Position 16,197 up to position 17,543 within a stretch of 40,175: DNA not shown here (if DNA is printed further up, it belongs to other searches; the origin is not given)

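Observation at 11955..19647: Seven-gene block that looks like an undescribed (beta-)aminoacyl / peptidyl glycan-tailoring module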

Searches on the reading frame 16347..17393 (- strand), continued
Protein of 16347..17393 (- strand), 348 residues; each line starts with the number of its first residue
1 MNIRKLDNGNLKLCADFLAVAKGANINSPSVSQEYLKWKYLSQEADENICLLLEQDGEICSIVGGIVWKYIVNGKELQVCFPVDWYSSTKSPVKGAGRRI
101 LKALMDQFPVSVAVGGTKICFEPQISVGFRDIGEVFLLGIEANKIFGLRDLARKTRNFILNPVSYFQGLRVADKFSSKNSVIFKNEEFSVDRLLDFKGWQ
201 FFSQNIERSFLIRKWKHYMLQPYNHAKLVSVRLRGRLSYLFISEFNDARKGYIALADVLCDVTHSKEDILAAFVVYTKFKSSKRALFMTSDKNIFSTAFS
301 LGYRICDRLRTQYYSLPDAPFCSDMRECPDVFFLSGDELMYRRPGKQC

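Call 51: search_protein_families(library=pfam, proteins=[L041:5029-6141:+, L041:6135-6776:+, L041:8159-9046:+, L041:11091-11714:+, L041:11718-12359:+, L028:5701-6774:+, L028:6786-7769:+, L028:11121-12368:+, L023:4935-5945:+, L023:5947-7032:+], max_evalue=0.001)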
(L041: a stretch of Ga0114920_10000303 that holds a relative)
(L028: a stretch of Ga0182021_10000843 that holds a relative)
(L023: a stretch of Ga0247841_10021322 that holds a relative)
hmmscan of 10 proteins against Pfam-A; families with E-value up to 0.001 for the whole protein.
L041:5029-6141:+ (370 aa): 1 family
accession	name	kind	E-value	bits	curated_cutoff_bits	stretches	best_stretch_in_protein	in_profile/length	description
PF02350.25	Epimerase_2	-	4.6e-93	312.3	30.6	1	25-357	2-346/347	UDP-N-acetylglucosamine 2-epimerase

L041:6135-6776:+ (213 aa): 1 family
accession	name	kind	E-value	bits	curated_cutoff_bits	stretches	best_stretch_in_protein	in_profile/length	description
PF02585.22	PIG-L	-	4.4e-19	69.7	28.2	1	9-125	1-123/129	GlcNAc-PI de-N-acetylase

L041:8159-9046:+ (295 aa): 5 families
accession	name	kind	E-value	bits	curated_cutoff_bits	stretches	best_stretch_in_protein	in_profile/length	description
PF00132.30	Hexapep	-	2.6e-29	100.1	27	4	127-162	1-36/36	Bacterial transferase hexapeptide (six repeats)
PF25084.1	LbH_EIF2B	-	2.6e-10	40.7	54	1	191-268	29-105/105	EIF2B subunit epsilon LbH domain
PF14602.12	Hexapep_2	-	8.3e-06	25.9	27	0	224-256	2-32/34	Hexapeptide repeat of succinyl-transferase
PF04613.19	LpxD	-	3.2e-05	24.1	30.8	1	22-89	2-69/70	UDP-3-O-[3-hydroxymyristoyl] glucosamine N-acyltransferase, LpxD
PF24894.1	Hexapep_GlmU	-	0.00078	20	23.3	0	204-270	22-85/104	GlmU-like, C-terminal hexapeptide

L041:11091-11714:+ (207 aa): 1 family
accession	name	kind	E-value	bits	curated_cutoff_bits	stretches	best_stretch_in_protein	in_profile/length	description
PF02397.22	Bac_transf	-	2e-61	207.1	27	1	12-186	1-178/179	Bacterial sugar transferase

L041:11718-12359:+ (213 aa): 4 families
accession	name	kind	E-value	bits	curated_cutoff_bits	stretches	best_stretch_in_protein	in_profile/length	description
PF17836.7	PglD_N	-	4.9e-18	65.9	23.4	1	2-83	1-78/78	PglD N-terminal domain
PF00132.30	Hexapep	-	3.4e-15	55.4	27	2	157-190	1-34/36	Bacterial transferase hexapeptide (six repeats)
PF25084.1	LbH_EIF2B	-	1.4e-06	28.7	54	1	99-183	23-104/105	EIF2B subunit epsilon LbH domain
PF14602.12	Hexapep_2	-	1e-05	25.6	27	1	158-190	2-32/34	Hexapeptide repeat of succinyl-transferase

L028:5701-6774:+ (357 aa): 2 families
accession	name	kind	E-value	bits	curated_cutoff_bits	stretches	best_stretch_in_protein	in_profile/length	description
PF00483.29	NTP_transferase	-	1.3e-38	133.4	21.2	1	132-350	3-237/245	Nucleotidyl transferase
PF12804.13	NTP_transf_3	-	1.7e-10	41.8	27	1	131-262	1-125/160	MobA-like NTP transferase domain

L028:6786-7769:+ (327 aa): 7 families
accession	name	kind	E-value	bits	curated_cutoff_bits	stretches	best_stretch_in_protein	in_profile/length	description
PF00132.30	Hexapep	-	1.4e-26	91.4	27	3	139-173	1-35/36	Bacterial transferase hexapeptide (six repeats)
PF25084.1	LbH_EIF2B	-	2e-14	53.9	54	2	218-288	4-72/105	EIF2B subunit epsilon LbH domain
PF24894.1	Hexapep_GlmU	-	3.5e-06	27.5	23.3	0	117-174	35-85/104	GlmU-like, C-terminal hexapeptide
PF14602.12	Hexapep_2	-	3.9e-05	23.7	27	1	255-288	3-34/34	Hexapeptide repeat of succinyl-transferase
PF21711.3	DCTN5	-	0.00022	21.4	40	0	222-287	78-141/182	Dynactin subunit 5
PF07959.18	Fucose_pyrophosphorylase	-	0.00038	20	34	0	227-280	271-321/418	Fucose pyrophosphorylase domain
PF25087.1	GMPPB_C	-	0.00065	19.8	39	0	216-272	3-58/110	GMPPB C-terminal domain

L028:11121-12368:+ (415 aa): 0 families

L023:4935-5945:+ (336 aa): 2 families
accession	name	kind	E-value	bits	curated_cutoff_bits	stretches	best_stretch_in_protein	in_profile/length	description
PF02388.22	FemAB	-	1.1e-09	38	24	0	146-221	160-234/406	FemAB family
PF13480.13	Acetyltransf_6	-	6.2e-09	36.6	22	1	161-292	8-142/143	Acetyltransferase (GNAT) domain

L023:5947-7032:+ (361 aa): 1 family
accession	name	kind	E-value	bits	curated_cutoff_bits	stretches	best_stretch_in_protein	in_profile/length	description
PF04007.18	DUF354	-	7.7e-20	71.7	22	1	2-320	2-332/349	Protein of unknown function (DUF354)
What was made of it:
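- L041 reads UDP-GlcNAc 2-epimerase, PIG-L, PaaK, LbH, LbH, KamA, Bac_transf, PglD (call 51).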

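Call 53: search_protein_families(library=pfam, proteins=[L043:11259-12383:+, L046:8096-9274:+, L082:11228-12349:+, L082:8536-9921:+, L070:11055-12440:+, L075:11102-12658:+, L060:11077-11904:+, L060:9268-9945:+, L052:11088-12875:+, L071:5372-6979:+], max_evalue=0.001)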
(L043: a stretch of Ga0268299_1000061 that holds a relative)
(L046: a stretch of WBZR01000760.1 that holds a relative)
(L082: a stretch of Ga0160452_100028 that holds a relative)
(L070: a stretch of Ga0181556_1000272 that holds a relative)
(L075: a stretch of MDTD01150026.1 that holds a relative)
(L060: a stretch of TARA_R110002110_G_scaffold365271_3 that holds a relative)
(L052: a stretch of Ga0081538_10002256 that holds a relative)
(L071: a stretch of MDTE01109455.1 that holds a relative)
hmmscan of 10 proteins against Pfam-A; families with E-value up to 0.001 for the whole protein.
L043:11259-12383:+ (374 aa): 0 families

L046:8096-9274:+ (392 aa): 0 families

L082:11228-12349:+ (373 aa): 2 families
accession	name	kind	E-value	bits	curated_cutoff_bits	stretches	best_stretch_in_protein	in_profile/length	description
PF04055.27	Radical_SAM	-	7.3e-09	36.4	29.5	1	120-275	3-163/166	Radical SAM superfamily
PF13353.11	Fer4_12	-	0.00019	22.2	22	1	115-196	7-82/137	4Fe-4S single cluster domain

L082:8536-9921:+ (461 aa): 2 families
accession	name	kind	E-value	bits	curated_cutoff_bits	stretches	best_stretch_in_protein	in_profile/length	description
PF18604.6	PreAtp-grasp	-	3.2e-22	79.3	27.5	1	57-154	1-94/94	Pre ATP-grasp domain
PF18105.7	PGM1_C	-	1.1e-09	38.1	22.5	1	406-455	3-53/54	PGM1 C-terminal domain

L070:11055-12440:+ (461 aa): 3 families
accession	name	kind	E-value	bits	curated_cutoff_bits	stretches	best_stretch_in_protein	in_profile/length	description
PF16254.10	DUF4910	-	2.3e-86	289.1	26.6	1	40-378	3-247/247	Domain of unknown function (DUF4910)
PF09940.16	DUF2172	-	5.7e-34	116.8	27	1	88-178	1-91/92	Domain of unknown function (DUF2172)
PF16221.11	HTH_47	-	1.2e-22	79.7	27.1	1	380-455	2-77/78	winged helix-turn-helix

L075:11102-12658:+ (518 aa): 2 families
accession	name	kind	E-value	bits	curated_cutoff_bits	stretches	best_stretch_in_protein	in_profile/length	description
PF00501.34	AMP-binding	-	1e-66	225.8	29.9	1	7-370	1-384/384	AMP-binding enzyme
PF13193.12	AMP-binding_C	-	1.8e-07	32.4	24.5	1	426-498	1-76/76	AMP-binding enzyme C-terminal domain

L060:11077-11904:+ (275 aa): 1 family
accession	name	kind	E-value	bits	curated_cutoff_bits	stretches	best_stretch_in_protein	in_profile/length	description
PF02522.19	Antibiotic_NAT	-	6.4e-30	104.9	25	1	33-251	2-229/232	Aminoglycoside 3-N-acetyltransferase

L060:9268-9945:+ (225 aa): 1 family
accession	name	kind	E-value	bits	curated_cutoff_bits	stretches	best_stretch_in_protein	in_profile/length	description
PF08889.16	WbqC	-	2.4e-72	243.7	21.3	1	7-219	1-213/218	WbqC-like protein family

L052:11088-12875:+ (595 aa): 1 family
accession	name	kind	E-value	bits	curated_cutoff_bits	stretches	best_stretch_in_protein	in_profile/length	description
PF03092.22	BT1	-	7.2e-15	55.1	22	1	88-591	2-417/432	BT1 family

L071:5372-6979:+ (535 aa): 2 families
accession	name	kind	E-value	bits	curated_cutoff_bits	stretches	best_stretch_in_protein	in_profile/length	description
PF00501.34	AMP-binding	-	1.4e-63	215.4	29.9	1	15-379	1-384/384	AMP-binding enzyme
PF13193.12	AMP-binding_C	-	5.1e-06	27.8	24.5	1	439-513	2-76/76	AMP-binding enzyme C-terminal domain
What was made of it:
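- It sits next to ANL ligases in L071 and L075, and next to a PGM1-type ATP-grasp in L082 (call 53). Some clade members lie next to PGM1-like peptide ligases or transporters instead of glycan genes (L082, L052; call 53).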

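Call 73: predict_structure(alignment_id=A7)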
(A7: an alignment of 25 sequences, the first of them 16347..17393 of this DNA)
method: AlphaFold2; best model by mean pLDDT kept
length: 348 residues; sequences in the alignment: 25
mean_pLDDT: 93.3   pTM: 0.91
mean pLDDT of the five models: 93.3, 92.2, 91.9, 91.9, 87.9
residues with pLDDT >= 90: 286; 70-90: 57; 50-70: 2; < 50: 3
segments of 3 or more residues with pLDDT < 50: 346-348
pLDDT, mean of each block of 10 residues (from residue 1): 94 96 91 96 96 95 97 92 94 93 97 91 94 96 84 89 91 94 97 97 95 96 95 97 92 96 98 95 92 97 94 95 91 90 60
secondary structure, 60 per line:
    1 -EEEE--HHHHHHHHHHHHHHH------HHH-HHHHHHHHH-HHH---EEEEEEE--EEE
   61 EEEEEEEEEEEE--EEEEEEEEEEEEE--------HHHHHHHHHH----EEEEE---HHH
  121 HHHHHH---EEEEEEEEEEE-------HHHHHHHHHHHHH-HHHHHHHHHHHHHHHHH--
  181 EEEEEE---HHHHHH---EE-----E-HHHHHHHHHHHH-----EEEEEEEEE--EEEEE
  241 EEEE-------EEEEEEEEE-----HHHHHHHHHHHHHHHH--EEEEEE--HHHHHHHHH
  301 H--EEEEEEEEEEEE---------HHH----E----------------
elements in order: E2-5 H8-22 H33-41 E49-55 E58-72 E75-87 H96-105 E110-114 H118-126 E130-140 H148-160 H162-178 E181-186 H190-195 H208-219 E225-233 E236-244 E252-260 H266-281 E284-289 H292-301 E304-315
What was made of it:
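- Checked: An AlphaFold model reaches pLDDT 93 and pTM 0.91 (call 73).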

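Call 75: fold_search(model_id=the predicted structure, library=pdb)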
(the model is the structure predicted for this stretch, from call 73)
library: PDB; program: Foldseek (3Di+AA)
matches with E <= 10: 906; with E <= 0.001: 281
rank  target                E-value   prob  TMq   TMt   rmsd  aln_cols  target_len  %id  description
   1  2ozg                  8.4e-10  1.00  0.56  0.51   6.0       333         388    8  Crystal structure of GCN5-related N-acetyltransferase (YP_325469.1) from Anabaena variabilis ATCC 29413 at 2.00 A resolu (released 2007-03-13)
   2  2hv2_A                1.7e-09  1.00  0.55  0.49   5.5       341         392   10  Crystal Structure of Conserved Protein of Unknown Function from Enterococcus faecalis V583 at 2.4 A Resolution, Probab (released 2006-08-29)
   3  5v0x_C                2.3e-09  1.00  0.48  0.45   8.0       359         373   11  Crystal structure of glycylpeptide N-tetradecanoyltransferase from Plasmodium vivax in complex with inhibitor IMP-0001 (released 2018-03-07)
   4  2hv2_D                3.2e-09  1.00  0.55  0.50   5.3       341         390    9  Crystal Structure of Conserved Protein of Unknown Function from Enterococcus faecalis V583 at 2.4 A Resolution, Probab (released 2006-08-29)
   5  3n7z_A                3.8e-09  1.00  0.48  0.44   7.7       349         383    7  Crystal structure of acetyltransferase from Bacillus anthracis (released 2010-06-16)
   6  6maz_C                3.8e-09  1.00  0.47  0.45   8.1       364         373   11  Crystal structure of N-myristoyl transferase (NMT) G386E mutant from Plasmodium vivax in complex with inhibitor IMP-03 (released 2019-06-05)
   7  2hv2_C                4.2e-09  1.00  0.54  0.49   6.7       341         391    9  Crystal Structure of Conserved Protein of Unknown Function from Enterococcus faecalis V583 at 2.4 A Resolution, Probab (released 2006-08-29)
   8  3n7z_B                4.2e-09  1.00  0.50  0.46   7.2       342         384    8  Crystal structure of acetyltransferase from Bacillus anthracis (released 2010-06-16)
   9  3n7z_D                4.2e-09  1.00  0.50  0.46   7.0       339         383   10  Crystal structure of acetyltransferase from Bacillus anthracis (released 2010-06-16)
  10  5uut_B                5.0e-09  1.00  0.47  0.44   8.7       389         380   12  N-myristoyltransferase 1 (NMT) bound to myristoyl-CoA (released 2018-01-17)
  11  2hv2_B                5.5e-09  1.00  0.55  0.50   6.4       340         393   10  Crystal Structure of Conserved Protein of Unknown Function from Enterococcus faecalis V583 at 2.4 A Resolution, Probab (released 2006-08-29)
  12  6may_A                5.5e-09  1.00  0.48  0.44   7.9       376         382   11  Crystal structure of N-myristoyl transferase (NMT) G386E mutant from Plasmodium vivax (released 2019-06-05)
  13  2hv2_F                6.9e-09  1.00  0.54  0.49   6.4       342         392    9  Crystal Structure of Conserved Protein of Unknown Function from Enterococcus faecalis V583 at 2.4 A Resolution, Probab (released 2006-08-29)
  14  6mb0_C                7.3e-09  1.00  0.48  0.46   7.9       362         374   11  Crystal structure of N-myristoyl transferase (NMT) G386E mutant from Plasmodium vivax in complex with inhibitor IMP-10 (released 2019-06-05)
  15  3n7z_E                8.6e-09  1.00  0.48  0.45   7.7       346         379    6  Crystal structure of acetyltransferase from Bacillus anthracis (released 2010-06-16)
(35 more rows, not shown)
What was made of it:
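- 16347..17393 (-): Cassette gene 1: orphan tandem-GNAT acyl-CoA N-acyltransferase-like protein (348 aa). The AF2 model reaches pLDDT 93 (call 73), and Foldseek matches Eis-like proteins, NMT and tandem GNATs (call 75).
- On GNAT superfamily (tandem-GNAT, Eis/NMT-like): The high-confidence model (call 73) matches tandem-GNAT structures at E about 1e-9 and TM 0.5-0.56 (call 75).
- Checked: Its best PDB matches are tandem-GNAT acyl-CoA N-acyltransferases: Eis-like proteins, N-myristoyltransferase and 2WPW, at E about 1e-9 and TM 0.5-0.56 (call 75).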

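Call 79: search_protein_families(library=ncbifam, proteins=[L003:12203-13327:+, L006:13414-14514:+, L012:5220-6293:+, P0064], max_evalue=0.00001)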
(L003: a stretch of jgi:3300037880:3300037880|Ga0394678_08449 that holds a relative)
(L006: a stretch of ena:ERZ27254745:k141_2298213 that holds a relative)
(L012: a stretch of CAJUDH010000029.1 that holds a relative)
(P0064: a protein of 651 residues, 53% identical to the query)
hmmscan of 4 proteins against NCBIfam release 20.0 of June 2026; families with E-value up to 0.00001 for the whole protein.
L003:12203-13327:+ (374 aa): 6 families
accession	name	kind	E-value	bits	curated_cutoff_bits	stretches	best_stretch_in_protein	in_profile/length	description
TIGR03822.1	AblA_like_2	hypoth_equivalog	5e-38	130.9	396.25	1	79-311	76-306/321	lysine-2,3-aminomutase-like protein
TIGR00238.1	TIGR00238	subfamily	3.2e-35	121.7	199.2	1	78-308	100-326/331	KamA family radical SAM protein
TIGR03821.1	EFP_modif_epmB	equivalog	2.5e-34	118.7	369.3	1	78-294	83-297/321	EF-P beta-lysylation protein EpmB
TIGR04368.1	Glu_2_3_NH3_mut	equivalog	1.6e-32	112.6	650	1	79-326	140-385/404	glutamate 2,3-aminomutase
TIGR04468.1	arg_2_3_am_muta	equivalog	9.7e-30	103.7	600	1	88-328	97-337/351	arginine 2,3-aminomutase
TIGR03820.1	lys_2_3_AblA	equivalog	9.4e-29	100.4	525.4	1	80-325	97-340/417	lysine 2,3-aminomutase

L006:13414-14514:+ (366 aa): 6 families
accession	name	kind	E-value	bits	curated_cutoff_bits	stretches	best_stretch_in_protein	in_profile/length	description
TIGR03822.1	AblA_like_2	hypoth_equivalog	2.7e-39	135.1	396.25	1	55-300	59-304/321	lysine-2,3-aminomutase-like protein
TIGR04368.1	Glu_2_3_NH3_mut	equivalog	6e-37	127.2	650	1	55-301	124-367/404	glutamate 2,3-aminomutase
TIGR00238.1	TIGR00238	subfamily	5.2e-36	124.3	199.2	1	63-299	93-326/331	KamA family radical SAM protein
TIGR03821.1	EFP_modif_epmB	equivalog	4.2e-33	114.7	369.3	1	57-286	70-298/321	EF-P beta-lysylation protein EpmB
TIGR04468.1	arg_2_3_am_muta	equivalog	1.1e-31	110.2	600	1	72-320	90-338/351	arginine 2,3-aminomutase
TIGR03820.1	lys_2_3_AblA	equivalog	1.5e-31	109.6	525.4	1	63-299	88-321/417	lysine 2,3-aminomutase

L012:5220-6293:+ (357 aa): 6 families
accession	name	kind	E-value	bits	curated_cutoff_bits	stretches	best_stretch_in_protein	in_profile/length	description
TIGR00238.1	TIGR00238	subfamily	2.5e-38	131.9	199.2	1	30-292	68-326/331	KamA family radical SAM protein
TIGR03821.1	EFP_modif_epmB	equivalog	5.1e-36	124.3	369.3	1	29-279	50-298/321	EF-P beta-lysylation protein EpmB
TIGR03822.1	AblA_like_2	hypoth_equivalog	1.2e-35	123.1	396.25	1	33-295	46-306/321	lysine-2,3-aminomutase-like protein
TIGR04468.1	arg_2_3_am_muta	equivalog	2.2e-32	112.4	600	1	36-313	61-338/351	arginine 2,3-aminomutase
TIGR04368.1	Glu_2_3_NH3_mut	equivalog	1.1e-28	99.9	650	1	30-278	108-353/404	glutamate 2,3-aminomutase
TIGR03820.1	lys_2_3_AblA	equivalog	6e-28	97.7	525.4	1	5-291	45-320/417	lysine 2,3-aminomutase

P0064 (651 aa): 39 families (the best 25 are shown)
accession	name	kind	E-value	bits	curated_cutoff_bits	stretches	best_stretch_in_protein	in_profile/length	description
NF002060.0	PRK00892.1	subfamily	2.8e-66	224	207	1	9-297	5-315/345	UDP-3-O-(3-hydroxymyristoyl)glucosamine N-acyltransferase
TIGR01853.1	lipid_A_lpxD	equivalog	1.4e-60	205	242.5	1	12-297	1-305/325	UDP-3-O-(3-hydroxymyristoyl)glucosamine N-acyltransferase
TIGR03822.1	AblA_like_2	hypoth_equivalog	4.2e-37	127.9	396.25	1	342-588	66-304/321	lysine-2,3-aminomutase-like protein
TIGR04368.1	Glu_2_3_NH3_mut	equivalog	2.1e-35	122.1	650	1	363-613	145-393/404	glutamate 2,3-aminomutase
TIGR00238.1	TIGR00238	subfamily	8e-34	117.1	199.2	1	358-588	101-327/331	KamA family radical SAM protein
TIGR04468.1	arg_2_3_am_muta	equivalog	5.5e-32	111.1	600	1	371-612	101-342/351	arginine 2,3-aminomutase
TIGR03821.1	EFP_modif_epmB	equivalog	3e-31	108.6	369.3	1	353-574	77-298/321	EF-P beta-lysylation protein EpmB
NF003657.0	PRK05289.1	equivalog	4.4e-31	107.9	226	1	104-295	5-191/264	acyl-ACP--UDP-N-acetylglucosamine O-acyltransferase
TIGR03570.1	NeuD_NnaD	subfamily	8.7e-31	107.1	160.8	2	211-295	118-202/202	NeuD/PglB/VioB family sugar acetyltransferase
TIGR03820.1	lys_2_3_AblA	equivalog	2.6e-30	105.5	525.4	1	361-612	99-348/417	lysine 2,3-aminomutase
TIGR01852.1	lipid_A_lpxA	equivalog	2.9e-28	98.8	231.05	1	105-294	1-185/254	acyl-ACP--UDP-N-acetylglucosamine O-acyltransferase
TIGR03532.1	DapD_Ac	equivalog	9.6e-17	61.4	231.75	1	188-297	92-211/231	2,3,4,5-tetrahydropyridine-2,6-dicarboxylate N-acetyltransferase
TIGR03308.1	phn_thr-fam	hypoth_equivalog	2.9e-12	46.9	201.65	1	248-310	110-172/204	phosphonate metabolim protein, transferase hexapeptide repeat family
TIGR01173.1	glmU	equivalog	6.1e-12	45.1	366.85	1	109-291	257-436/452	bifunctional UDP-N-acetylglucosamine diphosphorylase/glucosamine-1-phosphate N-acetyltransferase GlmU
NF041874.1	EPS_EpsC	equivalog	9.4e-12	45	150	1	208-300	80-167/168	serine O-acetyltransferase EpsC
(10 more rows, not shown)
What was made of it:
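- On KamA-family radical SAM 2,3-aminomutases: Intact homologues score 122-132 bits (call 79).
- On Lysine 2,3-aminomutase (AblA/KamA) and EpmB: Scores are 100-131 bits against cutoffs of 369-525 (call 79).
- Closest known: AblA/AblB. Different: All AblA model scores fall below their cutoffs (call 79).
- The KamA-like clade scores below even the general KamA family cutoff (call 79).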
